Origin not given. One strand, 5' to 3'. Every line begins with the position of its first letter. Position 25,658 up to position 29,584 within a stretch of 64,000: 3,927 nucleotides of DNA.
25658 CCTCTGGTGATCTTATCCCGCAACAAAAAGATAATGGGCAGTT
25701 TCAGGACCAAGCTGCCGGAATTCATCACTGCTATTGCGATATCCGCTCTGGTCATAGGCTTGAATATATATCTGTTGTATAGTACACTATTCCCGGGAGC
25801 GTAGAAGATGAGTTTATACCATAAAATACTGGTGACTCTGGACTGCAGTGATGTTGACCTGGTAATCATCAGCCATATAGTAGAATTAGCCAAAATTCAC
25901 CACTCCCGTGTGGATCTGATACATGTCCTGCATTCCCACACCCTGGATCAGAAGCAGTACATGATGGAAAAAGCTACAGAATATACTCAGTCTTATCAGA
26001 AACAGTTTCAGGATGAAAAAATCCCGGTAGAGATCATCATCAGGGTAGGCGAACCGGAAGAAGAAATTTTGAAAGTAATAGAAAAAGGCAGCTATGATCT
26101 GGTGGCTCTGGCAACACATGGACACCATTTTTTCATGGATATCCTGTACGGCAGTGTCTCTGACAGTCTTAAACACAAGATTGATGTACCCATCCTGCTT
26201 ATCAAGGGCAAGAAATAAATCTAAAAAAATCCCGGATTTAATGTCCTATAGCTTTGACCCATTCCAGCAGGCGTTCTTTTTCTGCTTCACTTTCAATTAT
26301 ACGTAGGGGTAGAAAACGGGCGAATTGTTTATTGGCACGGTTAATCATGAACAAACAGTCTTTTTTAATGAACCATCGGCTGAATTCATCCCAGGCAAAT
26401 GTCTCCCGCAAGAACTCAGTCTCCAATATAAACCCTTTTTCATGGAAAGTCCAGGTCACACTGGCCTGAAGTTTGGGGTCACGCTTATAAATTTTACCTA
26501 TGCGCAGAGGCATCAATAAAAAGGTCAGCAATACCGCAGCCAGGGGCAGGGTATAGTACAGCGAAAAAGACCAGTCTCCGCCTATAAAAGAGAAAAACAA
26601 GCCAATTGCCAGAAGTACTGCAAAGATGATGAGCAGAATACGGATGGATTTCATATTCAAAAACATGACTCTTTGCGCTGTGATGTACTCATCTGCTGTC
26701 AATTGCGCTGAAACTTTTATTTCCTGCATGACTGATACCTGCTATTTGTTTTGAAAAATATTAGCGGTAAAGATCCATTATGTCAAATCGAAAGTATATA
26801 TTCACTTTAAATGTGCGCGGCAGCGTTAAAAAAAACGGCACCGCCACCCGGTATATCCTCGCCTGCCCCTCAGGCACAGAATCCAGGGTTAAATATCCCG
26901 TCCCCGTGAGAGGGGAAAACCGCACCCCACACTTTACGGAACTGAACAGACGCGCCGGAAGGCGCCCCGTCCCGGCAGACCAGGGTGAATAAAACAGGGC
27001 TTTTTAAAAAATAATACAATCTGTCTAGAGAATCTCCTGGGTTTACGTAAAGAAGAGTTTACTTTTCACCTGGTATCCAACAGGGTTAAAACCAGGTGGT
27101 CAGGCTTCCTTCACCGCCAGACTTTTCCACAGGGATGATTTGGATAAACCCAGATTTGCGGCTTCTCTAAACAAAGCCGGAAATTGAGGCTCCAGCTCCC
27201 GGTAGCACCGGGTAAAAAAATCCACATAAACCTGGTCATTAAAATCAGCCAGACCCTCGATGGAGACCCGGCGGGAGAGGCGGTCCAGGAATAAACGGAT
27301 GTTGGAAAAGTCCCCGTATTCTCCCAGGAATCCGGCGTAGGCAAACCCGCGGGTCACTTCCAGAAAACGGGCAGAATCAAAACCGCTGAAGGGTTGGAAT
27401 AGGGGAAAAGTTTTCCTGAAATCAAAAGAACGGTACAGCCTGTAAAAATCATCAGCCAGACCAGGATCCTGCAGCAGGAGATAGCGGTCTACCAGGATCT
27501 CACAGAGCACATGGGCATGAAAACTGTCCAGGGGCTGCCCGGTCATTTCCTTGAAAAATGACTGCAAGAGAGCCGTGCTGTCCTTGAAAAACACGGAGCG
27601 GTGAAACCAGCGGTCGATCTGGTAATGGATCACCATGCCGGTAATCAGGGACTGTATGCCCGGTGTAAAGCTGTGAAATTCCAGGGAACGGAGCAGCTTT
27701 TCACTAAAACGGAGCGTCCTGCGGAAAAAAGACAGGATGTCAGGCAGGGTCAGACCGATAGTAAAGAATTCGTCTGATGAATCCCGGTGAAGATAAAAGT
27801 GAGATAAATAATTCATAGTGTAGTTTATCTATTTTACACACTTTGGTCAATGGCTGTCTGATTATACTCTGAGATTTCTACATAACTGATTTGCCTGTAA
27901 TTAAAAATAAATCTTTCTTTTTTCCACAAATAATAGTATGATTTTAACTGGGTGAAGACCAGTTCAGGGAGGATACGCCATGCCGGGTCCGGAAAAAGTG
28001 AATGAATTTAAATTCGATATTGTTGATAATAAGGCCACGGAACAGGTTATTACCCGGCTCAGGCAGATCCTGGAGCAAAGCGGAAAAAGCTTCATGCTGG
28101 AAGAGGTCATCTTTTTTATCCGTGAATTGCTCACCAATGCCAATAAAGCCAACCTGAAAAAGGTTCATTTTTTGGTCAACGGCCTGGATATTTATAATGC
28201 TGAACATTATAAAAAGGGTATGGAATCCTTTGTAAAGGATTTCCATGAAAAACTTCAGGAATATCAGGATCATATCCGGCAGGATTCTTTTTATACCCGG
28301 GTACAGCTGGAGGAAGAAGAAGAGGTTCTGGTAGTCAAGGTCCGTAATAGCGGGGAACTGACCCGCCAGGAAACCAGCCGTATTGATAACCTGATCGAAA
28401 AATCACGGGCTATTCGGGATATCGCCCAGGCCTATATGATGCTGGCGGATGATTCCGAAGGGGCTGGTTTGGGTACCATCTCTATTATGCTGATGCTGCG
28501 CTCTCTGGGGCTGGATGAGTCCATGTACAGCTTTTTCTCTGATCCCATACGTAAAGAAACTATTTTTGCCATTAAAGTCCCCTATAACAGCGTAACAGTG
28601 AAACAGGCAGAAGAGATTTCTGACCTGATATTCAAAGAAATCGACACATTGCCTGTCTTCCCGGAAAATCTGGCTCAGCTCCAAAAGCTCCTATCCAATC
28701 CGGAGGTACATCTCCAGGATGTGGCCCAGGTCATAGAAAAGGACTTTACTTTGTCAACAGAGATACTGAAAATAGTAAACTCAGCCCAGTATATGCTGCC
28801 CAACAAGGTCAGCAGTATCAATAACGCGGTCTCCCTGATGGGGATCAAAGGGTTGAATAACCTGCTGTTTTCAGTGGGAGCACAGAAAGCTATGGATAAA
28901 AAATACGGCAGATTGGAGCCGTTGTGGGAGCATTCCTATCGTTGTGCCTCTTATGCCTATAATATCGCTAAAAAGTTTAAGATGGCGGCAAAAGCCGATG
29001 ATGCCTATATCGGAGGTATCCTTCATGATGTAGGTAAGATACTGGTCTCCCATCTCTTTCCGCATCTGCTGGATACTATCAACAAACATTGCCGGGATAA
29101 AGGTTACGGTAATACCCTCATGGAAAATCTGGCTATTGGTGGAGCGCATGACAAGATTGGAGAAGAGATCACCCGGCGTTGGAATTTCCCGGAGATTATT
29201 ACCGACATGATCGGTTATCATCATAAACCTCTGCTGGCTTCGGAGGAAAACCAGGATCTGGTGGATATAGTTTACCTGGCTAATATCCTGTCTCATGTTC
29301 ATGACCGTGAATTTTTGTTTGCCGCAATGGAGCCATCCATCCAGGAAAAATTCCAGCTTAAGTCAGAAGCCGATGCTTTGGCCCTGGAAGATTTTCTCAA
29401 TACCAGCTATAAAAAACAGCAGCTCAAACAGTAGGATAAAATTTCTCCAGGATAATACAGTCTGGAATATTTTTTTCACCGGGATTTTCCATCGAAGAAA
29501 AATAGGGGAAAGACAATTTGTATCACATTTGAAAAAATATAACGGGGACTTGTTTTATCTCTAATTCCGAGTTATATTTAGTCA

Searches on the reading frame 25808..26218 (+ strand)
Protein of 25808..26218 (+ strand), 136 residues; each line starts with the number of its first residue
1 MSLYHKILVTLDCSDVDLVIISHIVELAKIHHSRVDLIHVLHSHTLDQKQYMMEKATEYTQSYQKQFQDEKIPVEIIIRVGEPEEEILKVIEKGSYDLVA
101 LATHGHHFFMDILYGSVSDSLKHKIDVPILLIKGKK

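Call 28: search_protein_families(library=pfam, proteins=[window:25808-26218:+], max_evalue=0.00001)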
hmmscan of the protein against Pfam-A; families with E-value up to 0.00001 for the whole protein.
window:25808-26218:+ (136 aa): 1 family
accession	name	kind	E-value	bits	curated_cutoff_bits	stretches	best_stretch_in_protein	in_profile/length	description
PF00582.32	Usp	-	1.7e-23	84.2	24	1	4-133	2-141/141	Universal stress protein family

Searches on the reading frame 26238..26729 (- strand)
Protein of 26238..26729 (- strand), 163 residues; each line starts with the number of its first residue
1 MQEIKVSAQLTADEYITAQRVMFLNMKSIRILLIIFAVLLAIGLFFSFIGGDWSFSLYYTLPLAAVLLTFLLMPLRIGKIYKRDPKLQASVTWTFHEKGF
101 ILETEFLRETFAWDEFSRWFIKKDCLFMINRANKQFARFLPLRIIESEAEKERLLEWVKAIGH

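Call 28: search_protein_families(library=pfam, proteins=[window:26238-26729:-], max_evalue=0.00001)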
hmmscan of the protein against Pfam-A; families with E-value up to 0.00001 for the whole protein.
window:26238-26729:- (163 aa): 1 family
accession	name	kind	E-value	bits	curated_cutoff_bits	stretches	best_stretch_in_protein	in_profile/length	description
PF14317.12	YcxB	-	7.5e-06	26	23.3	0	95-157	1-60/61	YcxB-like protein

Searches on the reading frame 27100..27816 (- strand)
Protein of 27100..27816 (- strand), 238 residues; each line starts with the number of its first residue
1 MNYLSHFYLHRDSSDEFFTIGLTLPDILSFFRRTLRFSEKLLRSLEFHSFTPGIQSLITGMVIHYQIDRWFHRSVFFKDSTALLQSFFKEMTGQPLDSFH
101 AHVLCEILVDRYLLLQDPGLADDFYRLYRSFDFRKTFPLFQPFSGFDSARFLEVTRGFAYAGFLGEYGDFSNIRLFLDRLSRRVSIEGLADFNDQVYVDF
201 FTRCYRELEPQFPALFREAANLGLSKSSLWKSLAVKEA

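Call 12: search_protein_families(library=pfam, proteins=[window:27100-27816:-])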
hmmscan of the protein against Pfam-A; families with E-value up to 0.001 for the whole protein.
window:27100-27816:- (238 aa): 2 families
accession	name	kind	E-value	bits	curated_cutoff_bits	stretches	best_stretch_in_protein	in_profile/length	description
PF04336.18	ACP_PD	-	4.9e-10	40.2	27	1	1-218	1-182/183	Acyl carrier protein phosphodiesterase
PF00882.24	Zn_dep_PLPC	-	0.00045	20.6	26.8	1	15-119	26-128/167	Zinc dependent phospholipase C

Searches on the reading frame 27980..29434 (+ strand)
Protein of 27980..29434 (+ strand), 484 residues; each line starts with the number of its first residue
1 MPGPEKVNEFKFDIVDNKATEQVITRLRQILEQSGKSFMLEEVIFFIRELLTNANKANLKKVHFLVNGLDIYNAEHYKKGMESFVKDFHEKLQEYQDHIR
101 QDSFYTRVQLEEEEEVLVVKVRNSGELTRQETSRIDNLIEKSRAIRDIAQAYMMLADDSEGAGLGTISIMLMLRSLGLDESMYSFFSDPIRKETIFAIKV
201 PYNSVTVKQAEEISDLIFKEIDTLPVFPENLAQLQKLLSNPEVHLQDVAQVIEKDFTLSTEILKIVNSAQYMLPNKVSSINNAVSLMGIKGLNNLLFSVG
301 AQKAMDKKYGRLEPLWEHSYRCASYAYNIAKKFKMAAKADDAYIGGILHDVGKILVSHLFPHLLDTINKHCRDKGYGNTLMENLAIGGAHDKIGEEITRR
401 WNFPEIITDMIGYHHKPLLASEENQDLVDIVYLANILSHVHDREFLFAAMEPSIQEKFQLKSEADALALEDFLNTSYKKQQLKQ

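Call 12: search_protein_families(library=pfam, proteins=[window:27980-29434:+])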
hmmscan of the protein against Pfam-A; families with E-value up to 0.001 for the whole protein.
window:27980-29434:+ (484 aa): 2 families
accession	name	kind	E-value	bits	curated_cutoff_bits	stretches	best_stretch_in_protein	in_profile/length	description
PF08668.18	HDOD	-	6.5e-54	182.8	22.9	1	224-417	1-196/196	HDOD domain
PF01966.28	HD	-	1.1e-12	48.7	22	1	316-434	2-110/116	HD domain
